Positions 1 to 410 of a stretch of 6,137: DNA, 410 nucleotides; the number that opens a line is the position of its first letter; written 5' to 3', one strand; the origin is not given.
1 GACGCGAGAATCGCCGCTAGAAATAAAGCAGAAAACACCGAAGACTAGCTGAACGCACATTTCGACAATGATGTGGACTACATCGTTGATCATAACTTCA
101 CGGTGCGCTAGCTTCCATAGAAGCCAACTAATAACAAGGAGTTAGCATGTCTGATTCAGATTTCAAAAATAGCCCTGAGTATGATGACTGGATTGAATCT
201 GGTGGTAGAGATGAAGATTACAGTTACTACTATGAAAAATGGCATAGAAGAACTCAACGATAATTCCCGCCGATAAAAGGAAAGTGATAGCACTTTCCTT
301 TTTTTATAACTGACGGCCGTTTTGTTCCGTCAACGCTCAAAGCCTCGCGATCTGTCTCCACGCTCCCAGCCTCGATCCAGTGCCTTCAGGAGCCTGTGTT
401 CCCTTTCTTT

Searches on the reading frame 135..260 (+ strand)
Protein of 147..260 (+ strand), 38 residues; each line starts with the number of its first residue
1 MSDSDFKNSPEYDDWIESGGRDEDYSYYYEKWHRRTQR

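Call 29: search_protein_families(proteins=[window:147-260:+], library=ncbifam, max_evalue=10)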
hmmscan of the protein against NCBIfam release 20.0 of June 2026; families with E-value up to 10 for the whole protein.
seq(38 aa): 0 families

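Call 30: search_protein_families(proteins=[window:147-260:+], library=padloc, max_evalue=10)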
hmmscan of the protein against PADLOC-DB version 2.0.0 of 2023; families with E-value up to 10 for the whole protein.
seq(38 aa): 0 families

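Call 31: search_protein_families(proteins=[window:147-260:+], library=phrogs, max_evalue=10)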
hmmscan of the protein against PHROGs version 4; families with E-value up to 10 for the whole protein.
seq(38 aa): 0 families

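Call 41: search_dna_similar(query=window:147-260:+, collection=plasmids, mode=protein, max_evalue=1, max_rows=40, rows=spread)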
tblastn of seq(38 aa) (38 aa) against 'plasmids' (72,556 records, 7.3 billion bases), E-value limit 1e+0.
Records with a match: 134; places in all: 141; records where one place covers at least 80% of the query: 132.
Best place of each record, by identity: >=99% 128; 95-99% 2; 90-95% 1; 80-90% 2; 60-80% 1.
By first word of the organism name: Klebsiella 126; Escherichia 3; Neisseria 2; Raoultella 1; Aeromonas 1; Pseudomonas 1.
By predicted mobility (MOB-suite, as given by PLSDB): mobilizable 124; non-mobilizable 7; conjugative 3.
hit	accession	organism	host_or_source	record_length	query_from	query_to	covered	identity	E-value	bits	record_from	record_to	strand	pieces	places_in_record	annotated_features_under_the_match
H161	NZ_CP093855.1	Klebsiella pneumoniae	Homo sapiens,skin swab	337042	1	38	100%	100.0%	2e-17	79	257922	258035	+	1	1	none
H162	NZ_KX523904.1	Klebsiella pneumoniae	-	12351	1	38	100%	100.0%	2e-17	79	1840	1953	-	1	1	none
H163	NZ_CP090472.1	Klebsiella pneumoniae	Homo sapiens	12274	1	38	100%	100.0%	2e-17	79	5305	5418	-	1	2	none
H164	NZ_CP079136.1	Klebsiella pneumoniae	Homo sapiens,urine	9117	1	38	100%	100.0%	2e-17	79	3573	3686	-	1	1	none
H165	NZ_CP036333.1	Klebsiella pneumoniae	Homo sapiens,blood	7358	1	38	100%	100.0%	2e-17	79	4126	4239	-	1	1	none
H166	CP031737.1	Klebsiella pneumoniae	Homo sapiens,blood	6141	1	38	100%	100.0%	2e-17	79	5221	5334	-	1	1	none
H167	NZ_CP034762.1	Klebsiella pneumoniae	Homo sapiens,blood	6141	1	38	100%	100.0%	2e-17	79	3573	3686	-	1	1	none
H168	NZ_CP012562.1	Klebsiella pneumoniae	Homo sapiens,abdominal drainage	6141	1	38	100%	100.0%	2e-17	79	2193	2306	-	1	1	none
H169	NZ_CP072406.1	Klebsiella pneumoniae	Homo sapiens,blood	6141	1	38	100%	100.0%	2e-17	79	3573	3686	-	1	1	none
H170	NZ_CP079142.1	Klebsiella pneumoniae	Homo sapiens,blood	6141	1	38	100%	100.0%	2e-17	79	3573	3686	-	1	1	none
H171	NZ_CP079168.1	Klebsiella pneumoniae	Homo sapiens,Endotracheal aspirate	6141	1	38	100%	100.0%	2e-17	79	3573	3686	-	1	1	none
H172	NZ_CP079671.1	Klebsiella pneumoniae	Homo sapiens,blood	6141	1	38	100%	100.0%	2e-17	79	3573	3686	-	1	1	none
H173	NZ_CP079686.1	Klebsiella pneumoniae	Homo sapiens,Pus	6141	1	38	100%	100.0%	2e-17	79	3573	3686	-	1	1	none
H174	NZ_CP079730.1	Klebsiella pneumoniae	Homo sapiens,urine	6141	1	38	100%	100.0%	2e-17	79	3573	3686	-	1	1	none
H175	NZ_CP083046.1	Klebsiella pneumoniae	Homo sapiens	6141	1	38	100%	100.0%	2e-17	79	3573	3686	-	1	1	none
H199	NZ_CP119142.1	Neisseria gonorrhoeae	Homo sapiens,whole organism,synovial ...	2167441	1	37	97%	83.8%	2e-11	62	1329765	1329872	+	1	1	none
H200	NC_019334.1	Pseudomonas syringae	-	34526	6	32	71%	74.1%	2e-6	48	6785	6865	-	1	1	none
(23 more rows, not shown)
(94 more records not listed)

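Call 43: get_annotated_region(hit=H199, flank=5000)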
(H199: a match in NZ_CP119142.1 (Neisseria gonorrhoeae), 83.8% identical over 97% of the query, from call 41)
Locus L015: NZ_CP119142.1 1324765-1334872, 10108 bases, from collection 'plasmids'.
description: Neisseria gonorrhoeae strain 2022NG-0032 plasmid p2022NG-0032_1, complete sequence
organism: Neisseria gonorrhoeae (NCBI taxid 485)
taxonomy: Bacteria; Pseudomonadota; Betaproteobacteria; Neisseriales; Neisseriaceae; Neisseria; Neisseria gonorrhoeae
host: -; source: Homo sapiens,whole organism,synovial fluid; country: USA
typing (MOB-suite, as given by PLSDB): non-mobilizable
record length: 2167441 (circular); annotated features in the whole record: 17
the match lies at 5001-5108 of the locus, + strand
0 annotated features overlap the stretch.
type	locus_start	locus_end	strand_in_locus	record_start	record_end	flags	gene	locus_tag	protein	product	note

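Call 44: get_annotated_region(hit=H200, flank=5000)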
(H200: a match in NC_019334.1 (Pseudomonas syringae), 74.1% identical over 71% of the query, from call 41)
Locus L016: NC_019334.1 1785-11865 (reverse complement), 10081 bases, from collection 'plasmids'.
description: Pseudomonas syringae plasmid pPT14-32, complete sequence
organism: Pseudomonas syringae (NCBI taxid 317)
taxonomy: Bacteria; Pseudomonadota; Gammaproteobacteria; Pseudomonadales; Pseudomonadaceae; Pseudomonas; Pseudomonas syringae
host: -; source: -; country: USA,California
typing (MOB-suite, as given by PLSDB): non-mobilizable; replicon rep_cluster_356
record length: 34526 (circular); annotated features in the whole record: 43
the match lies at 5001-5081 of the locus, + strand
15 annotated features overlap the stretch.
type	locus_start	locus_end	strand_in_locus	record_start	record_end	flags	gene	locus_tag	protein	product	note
CDS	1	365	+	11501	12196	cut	-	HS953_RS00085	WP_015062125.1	RES family NAD+ phosphorylase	-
CDS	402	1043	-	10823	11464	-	-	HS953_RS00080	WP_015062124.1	helix-turn-helix domain-containing protein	-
CDS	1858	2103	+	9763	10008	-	-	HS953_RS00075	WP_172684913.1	hypothetical protein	-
CDS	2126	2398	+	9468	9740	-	-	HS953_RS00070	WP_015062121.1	hypothetical protein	-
CDS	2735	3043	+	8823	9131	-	-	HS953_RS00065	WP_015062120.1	hypothetical protein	-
CDS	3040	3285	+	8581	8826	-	-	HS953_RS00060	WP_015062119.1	hypothetical protein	-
CDS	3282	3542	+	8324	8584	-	-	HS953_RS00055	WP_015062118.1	hypothetical protein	-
CDS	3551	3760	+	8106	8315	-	-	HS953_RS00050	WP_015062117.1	hypothetical protein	-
CDS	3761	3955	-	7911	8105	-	-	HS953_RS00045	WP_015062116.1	hypothetical protein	-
CDS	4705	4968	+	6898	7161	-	-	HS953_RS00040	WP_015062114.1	hypothetical protein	-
CDS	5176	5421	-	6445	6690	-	-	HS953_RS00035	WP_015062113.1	hypothetical protein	-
CDS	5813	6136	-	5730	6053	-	-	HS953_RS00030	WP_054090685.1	hypothetical protein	-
CDS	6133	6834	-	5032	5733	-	-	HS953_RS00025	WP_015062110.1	ParA family protein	-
CDS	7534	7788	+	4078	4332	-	-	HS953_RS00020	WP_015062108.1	hypothetical protein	-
CDS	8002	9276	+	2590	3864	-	-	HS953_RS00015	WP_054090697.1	replication initiation protein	-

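Call 50: find_homologous_proteins(query=A1, max_evalue=1)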
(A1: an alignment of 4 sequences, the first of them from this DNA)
Query A1 (4 sequences) (42 aa, profile of the alignment): 62 proteins with E <= 1 among 62 candidates.
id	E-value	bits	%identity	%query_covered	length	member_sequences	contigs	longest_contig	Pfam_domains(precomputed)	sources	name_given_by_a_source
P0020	3.0e-23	99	84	88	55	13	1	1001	-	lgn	-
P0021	5.9e-22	95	81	88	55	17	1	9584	-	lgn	-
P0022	9.0e-20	88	89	90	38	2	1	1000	-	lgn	-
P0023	1.0e-19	88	86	88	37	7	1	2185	-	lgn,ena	-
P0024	2.6e-19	86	89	90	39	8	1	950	-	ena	-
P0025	7.6e-19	85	81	88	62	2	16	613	-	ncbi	-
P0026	8.1e-19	85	82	90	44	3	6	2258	-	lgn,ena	-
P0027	1.4e-18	84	82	90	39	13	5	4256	-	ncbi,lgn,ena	-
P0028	3.6e-18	83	75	76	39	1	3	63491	-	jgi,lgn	jgi:hypothetical protein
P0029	5.5e-18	82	81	76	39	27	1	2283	-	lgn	-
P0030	8.9e-18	82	69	93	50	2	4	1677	-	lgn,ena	-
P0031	1.5e-17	81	69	93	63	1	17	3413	-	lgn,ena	-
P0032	2.2e-17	80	76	79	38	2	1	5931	-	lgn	-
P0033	2.5e-17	80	83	86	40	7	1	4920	-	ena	-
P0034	5.5e-17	79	73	88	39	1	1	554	-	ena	-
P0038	1.8e-16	77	79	90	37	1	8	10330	-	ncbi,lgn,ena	-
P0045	2.8e-15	74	74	90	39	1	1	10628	-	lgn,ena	-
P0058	2.3e-13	67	68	88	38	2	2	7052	-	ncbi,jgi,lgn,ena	jgi:hypothetical protein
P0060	2.7e-13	67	73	76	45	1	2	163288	-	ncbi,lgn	ncbi:hypothetical protein [Morganella morganii]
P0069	2.9e-12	64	74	79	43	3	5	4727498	-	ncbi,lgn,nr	ncbi:hypothetical protein [Citrobacter sp. FDAARGOS_156]|nr:hypothetical protein [Citrobacter sp. FD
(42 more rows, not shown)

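Call 52: find_encoding_contigs(protein=P0069, flank=5000, max_places=4)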
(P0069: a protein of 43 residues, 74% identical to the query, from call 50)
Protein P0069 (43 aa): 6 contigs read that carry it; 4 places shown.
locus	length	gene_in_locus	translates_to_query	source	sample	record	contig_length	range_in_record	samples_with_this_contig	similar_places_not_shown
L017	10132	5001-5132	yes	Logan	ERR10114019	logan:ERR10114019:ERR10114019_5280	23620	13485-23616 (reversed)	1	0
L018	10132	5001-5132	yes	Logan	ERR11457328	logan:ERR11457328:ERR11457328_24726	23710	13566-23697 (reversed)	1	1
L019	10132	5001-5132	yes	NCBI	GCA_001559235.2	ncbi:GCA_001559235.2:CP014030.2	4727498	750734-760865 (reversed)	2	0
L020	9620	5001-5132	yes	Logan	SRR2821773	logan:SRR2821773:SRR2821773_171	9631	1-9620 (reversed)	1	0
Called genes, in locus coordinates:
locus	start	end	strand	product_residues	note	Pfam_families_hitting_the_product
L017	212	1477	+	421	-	PF13356:Arm-DNA-bind_3, PF22022:Phage_int_M, PF00589:Phage_integrase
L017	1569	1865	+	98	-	-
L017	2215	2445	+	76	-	-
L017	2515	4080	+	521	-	PF00884:Sulfatase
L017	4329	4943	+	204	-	-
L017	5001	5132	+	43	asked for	-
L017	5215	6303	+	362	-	-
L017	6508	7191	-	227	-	-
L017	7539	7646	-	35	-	-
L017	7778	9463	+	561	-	PF13148:DUF3987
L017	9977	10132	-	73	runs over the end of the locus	PF05930:Phage_AlpA, PF12728:HTH_17 (faint)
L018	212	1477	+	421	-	PF13356:Arm-DNA-bind_3, PF22022:Phage_int_M, PF00589:Phage_integrase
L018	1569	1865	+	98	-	-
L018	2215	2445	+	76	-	-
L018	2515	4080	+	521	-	PF00884:Sulfatase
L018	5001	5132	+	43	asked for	-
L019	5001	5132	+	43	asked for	-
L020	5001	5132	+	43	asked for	-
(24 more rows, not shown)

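Call 53: find_encoding_contigs(protein=P0060, flank=5000, max_places=3)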
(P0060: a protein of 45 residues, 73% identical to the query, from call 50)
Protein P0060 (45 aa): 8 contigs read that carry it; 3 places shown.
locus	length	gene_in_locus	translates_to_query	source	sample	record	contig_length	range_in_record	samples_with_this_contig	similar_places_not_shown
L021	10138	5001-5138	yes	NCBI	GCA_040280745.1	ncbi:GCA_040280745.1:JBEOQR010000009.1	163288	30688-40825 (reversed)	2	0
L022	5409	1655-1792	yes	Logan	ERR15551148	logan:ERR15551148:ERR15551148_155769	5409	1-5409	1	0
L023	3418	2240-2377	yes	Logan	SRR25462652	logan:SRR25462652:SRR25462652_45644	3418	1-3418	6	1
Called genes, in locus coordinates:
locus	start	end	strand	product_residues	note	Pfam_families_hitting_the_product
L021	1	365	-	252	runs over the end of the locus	PF04445:SAM_MT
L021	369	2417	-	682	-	PF19310:TOP_N, PF01432:Peptidase_M3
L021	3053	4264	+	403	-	PF13356:Arm-DNA-bind_3, PF14659:Phage_int_SAM_3 (weak), PF22022:Phage_int_M, PF00589:Phage_integrase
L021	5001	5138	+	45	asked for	-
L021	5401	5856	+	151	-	-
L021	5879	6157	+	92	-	-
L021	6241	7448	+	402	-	PF01527:HTH_Tnp_1, PF13384:HTH_23 (weak), PF13518:HTH_28 (faint), PF13551:HTH_29 (faint), PF13276:HTH_21, PF00665:rve, PF13683:rve_3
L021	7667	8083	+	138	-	-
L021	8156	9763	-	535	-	PF12161:HsdM_N, PF02384:N6_Mtase, PF07669:Eco57I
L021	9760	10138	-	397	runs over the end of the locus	PF13166:AAA_13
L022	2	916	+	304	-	?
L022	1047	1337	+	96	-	-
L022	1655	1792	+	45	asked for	-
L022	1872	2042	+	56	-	-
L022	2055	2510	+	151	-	-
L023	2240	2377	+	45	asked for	-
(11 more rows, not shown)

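Call 64: search_dna_similar(query=window:147-260:+, collection=phages, mode=protein, max_evalue=1, max_rows=30)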
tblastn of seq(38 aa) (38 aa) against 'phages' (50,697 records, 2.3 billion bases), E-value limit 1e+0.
No match.

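Call 85: find_encoding_contigs(protein=P0038, flank=5000, max_places=4)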
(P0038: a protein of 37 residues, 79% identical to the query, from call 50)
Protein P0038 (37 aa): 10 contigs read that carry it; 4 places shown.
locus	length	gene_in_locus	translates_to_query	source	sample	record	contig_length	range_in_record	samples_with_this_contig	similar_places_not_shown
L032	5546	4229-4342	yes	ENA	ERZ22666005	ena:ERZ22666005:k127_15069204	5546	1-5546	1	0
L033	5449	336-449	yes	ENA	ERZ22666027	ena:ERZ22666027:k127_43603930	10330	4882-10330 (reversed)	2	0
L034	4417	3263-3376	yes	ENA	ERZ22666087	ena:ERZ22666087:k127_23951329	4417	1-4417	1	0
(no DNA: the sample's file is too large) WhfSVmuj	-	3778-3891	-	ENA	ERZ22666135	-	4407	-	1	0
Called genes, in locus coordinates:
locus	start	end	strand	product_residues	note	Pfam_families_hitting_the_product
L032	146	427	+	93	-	-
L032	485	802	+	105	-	-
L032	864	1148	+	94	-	-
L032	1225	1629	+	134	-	-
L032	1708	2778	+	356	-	PF14175:YaaC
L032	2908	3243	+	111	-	PF13992:YecR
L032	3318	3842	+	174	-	-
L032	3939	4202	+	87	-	-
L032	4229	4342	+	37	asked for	-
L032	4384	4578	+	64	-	-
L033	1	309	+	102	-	?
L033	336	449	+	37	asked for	-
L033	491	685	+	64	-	-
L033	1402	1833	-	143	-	PF07963:N_methyl, PF16732:ComP_DUS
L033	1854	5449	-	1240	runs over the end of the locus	PF28373:PilY1_homolog_dom, PF05567:T4P_PilY1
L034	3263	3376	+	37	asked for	-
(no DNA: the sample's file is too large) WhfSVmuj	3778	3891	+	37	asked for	-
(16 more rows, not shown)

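Call 86: find_encoding_contigs(protein=P0058, flank=5000, max_places=3)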
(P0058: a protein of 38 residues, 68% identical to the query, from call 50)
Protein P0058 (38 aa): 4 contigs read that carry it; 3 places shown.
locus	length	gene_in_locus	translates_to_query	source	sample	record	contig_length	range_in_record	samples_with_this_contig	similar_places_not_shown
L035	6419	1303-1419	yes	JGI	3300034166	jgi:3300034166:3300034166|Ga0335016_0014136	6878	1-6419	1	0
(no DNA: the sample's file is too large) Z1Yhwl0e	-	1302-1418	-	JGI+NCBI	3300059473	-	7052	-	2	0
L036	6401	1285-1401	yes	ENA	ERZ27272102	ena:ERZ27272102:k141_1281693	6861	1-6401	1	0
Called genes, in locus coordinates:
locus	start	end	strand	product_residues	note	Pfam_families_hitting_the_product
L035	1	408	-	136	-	?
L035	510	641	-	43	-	-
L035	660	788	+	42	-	-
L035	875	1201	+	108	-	-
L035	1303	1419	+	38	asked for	-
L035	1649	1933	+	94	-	PF27535:RelB3_C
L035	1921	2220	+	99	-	PF05016:ParE_toxin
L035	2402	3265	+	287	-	PF00510:COX3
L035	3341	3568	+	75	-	-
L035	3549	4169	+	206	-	PF00117:GATase, PF07722:Peptidase_C26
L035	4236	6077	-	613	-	PF17899:Peptidase_M61_N, PF05299:Peptidase_M61, PF13180:PDZ_2, PF17820:PDZ_6 (weak)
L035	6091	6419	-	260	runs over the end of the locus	PF21687:T2SSK_1st (weak)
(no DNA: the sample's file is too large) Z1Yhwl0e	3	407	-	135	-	?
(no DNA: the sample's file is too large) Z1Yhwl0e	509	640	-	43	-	-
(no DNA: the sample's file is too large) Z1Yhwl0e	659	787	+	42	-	-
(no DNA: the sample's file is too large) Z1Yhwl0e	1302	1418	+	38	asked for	-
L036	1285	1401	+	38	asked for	-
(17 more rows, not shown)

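Call 87: find_encoding_contigs(protein=P0045, flank=5000, max_places=3)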
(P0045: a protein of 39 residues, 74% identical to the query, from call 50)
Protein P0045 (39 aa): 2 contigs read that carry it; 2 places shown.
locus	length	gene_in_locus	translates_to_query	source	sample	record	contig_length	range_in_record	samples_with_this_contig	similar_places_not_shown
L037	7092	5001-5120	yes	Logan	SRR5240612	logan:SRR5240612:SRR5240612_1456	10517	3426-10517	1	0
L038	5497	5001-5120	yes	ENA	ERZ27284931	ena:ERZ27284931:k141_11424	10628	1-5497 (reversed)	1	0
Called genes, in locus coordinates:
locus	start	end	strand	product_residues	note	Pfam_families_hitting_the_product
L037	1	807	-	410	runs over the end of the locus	PF05065:Phage_capsid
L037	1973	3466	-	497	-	-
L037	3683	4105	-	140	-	-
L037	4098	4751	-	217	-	PF00239:Resolvase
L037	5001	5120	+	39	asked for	-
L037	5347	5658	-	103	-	PF05521:Phage_HCP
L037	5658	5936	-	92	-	PF05135:Phage_connect_1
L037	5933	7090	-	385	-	?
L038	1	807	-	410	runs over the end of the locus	PF05065:Phage_capsid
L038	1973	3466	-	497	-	-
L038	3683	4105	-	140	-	-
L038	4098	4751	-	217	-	PF00239:Resolvase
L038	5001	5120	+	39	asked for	-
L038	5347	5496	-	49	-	?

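Call 88: find_encoding_contigs(protein=P0028, flank=5000, max_places=3)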
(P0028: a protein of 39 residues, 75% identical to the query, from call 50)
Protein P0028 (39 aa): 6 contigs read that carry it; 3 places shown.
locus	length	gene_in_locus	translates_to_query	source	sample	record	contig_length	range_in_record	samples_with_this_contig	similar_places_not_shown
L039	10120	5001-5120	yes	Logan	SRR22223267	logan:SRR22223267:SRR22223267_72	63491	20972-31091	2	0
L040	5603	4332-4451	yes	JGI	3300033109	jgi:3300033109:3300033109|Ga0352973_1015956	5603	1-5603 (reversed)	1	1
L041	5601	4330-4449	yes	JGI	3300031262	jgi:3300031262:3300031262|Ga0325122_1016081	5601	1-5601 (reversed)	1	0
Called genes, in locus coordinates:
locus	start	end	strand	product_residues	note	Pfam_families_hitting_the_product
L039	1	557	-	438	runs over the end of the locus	PF13433:Peripla_BP_5 (faint), PF13458:Peripla_BP_6, PF01094:ANF_receptor (faint)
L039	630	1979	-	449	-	PF07642:BBP2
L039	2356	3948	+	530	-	-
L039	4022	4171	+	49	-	-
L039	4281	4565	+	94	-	-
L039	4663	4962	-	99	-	-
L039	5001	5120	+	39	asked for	-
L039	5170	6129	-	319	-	PF08240:ADH_N, PF00107:ADH_zinc_N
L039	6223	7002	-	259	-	PF02311:AraC_binding, PF00165:HTH_AraC (faint), PF12833:HTH_18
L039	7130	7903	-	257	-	PF02678:Pirin, PF07883:Cupin_2 (weak), PF17954:Pirin_C_2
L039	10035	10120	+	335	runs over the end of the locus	-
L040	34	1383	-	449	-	PF07642:BBP2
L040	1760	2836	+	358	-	-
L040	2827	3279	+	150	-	-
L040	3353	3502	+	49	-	-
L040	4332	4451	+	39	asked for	-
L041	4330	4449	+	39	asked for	-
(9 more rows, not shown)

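Call 113: profile_search(alignment_id=A1)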
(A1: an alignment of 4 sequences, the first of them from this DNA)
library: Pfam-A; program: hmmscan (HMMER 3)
A. the first sequence (42 residues): domains with independent E <= 10: 0; with E <= 0.001: 0
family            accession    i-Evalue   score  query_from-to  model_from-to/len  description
(no Pfam family matches the first sequence, even at E <= 10)
B. every sequence of the alignment scanned on its own (4 sequences): families by number of members that match
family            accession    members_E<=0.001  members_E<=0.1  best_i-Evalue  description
(no member matches any Pfam family at E <= 0.1)

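Call 124: find_related_loci(query=A1, collection=genome_contigs, flank=3000)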
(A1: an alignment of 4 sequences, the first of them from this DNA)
Query A1 (42 aa) in genome_contigs; peptide patterns used: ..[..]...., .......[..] (x = any residue, [..] = any of these).
600 stretches matched a pattern (row limit reached: there are more); 7 encode a relative of the query (tblastn E <= 1e-3); 7 distinct loci.
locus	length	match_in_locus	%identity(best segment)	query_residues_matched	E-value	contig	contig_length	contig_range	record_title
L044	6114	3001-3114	79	3-41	3e-17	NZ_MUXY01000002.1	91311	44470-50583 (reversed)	Haemophilus parahaemolyticus strain CCUG 3716 3716T_ctg_0000002, whole genome shotgun sequence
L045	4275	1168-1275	84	5-41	5e-17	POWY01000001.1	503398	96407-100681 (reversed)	Neisseria bergeri strain C2008000328 C2008000328_S13_ctg_2420, whole genome shotgun sequence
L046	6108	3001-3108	84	5-41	6e-17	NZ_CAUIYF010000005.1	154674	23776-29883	Neisseria uirgultaei isolate 641c14d0-ed1b-11e5-bc69-3c4a9275d6c6 20087_5#28_A193539_NODE_2_COV_16.774906, whole genome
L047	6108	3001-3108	84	5-41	8e-17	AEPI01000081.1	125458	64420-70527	Neisseria lactamica NS19 contig00081, whole genome shotgun sequence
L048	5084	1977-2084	84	5-41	9e-17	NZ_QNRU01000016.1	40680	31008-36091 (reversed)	Neisseria gonorrhoeae strain DSM 9188 Ga0244522_116, whole genome shotgun sequence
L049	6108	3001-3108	84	5-41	1e-16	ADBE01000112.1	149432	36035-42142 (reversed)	Neisseria polysaccharea ATCC 43768 N_polysaccharea-1.0.1_Cont223.1, whole genome shotgun sequence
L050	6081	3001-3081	81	10-36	2e-12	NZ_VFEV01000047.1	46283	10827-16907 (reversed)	Pseudomonas proteolytica strain DSM 15321 47_46283_326.047, whole genome shotgun sequence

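Call 126: search_protein_families(proteins=[P0045, P0060], library=phrogs, max_evalue=0.01)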
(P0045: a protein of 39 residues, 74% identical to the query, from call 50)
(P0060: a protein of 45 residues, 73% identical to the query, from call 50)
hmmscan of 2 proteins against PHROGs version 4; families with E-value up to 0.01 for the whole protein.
P0045 (39 aa): 0 families

P0060 (45 aa): 0 families

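Call 127: search_protein_families(proteins=[P0045, P0060], library=padloc, max_evalue=0.01)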
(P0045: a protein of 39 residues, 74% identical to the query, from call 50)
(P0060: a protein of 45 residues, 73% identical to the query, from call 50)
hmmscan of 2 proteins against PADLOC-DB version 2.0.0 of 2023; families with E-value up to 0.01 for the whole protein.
P0045 (39 aa): 0 families

P0060 (45 aa): 0 families
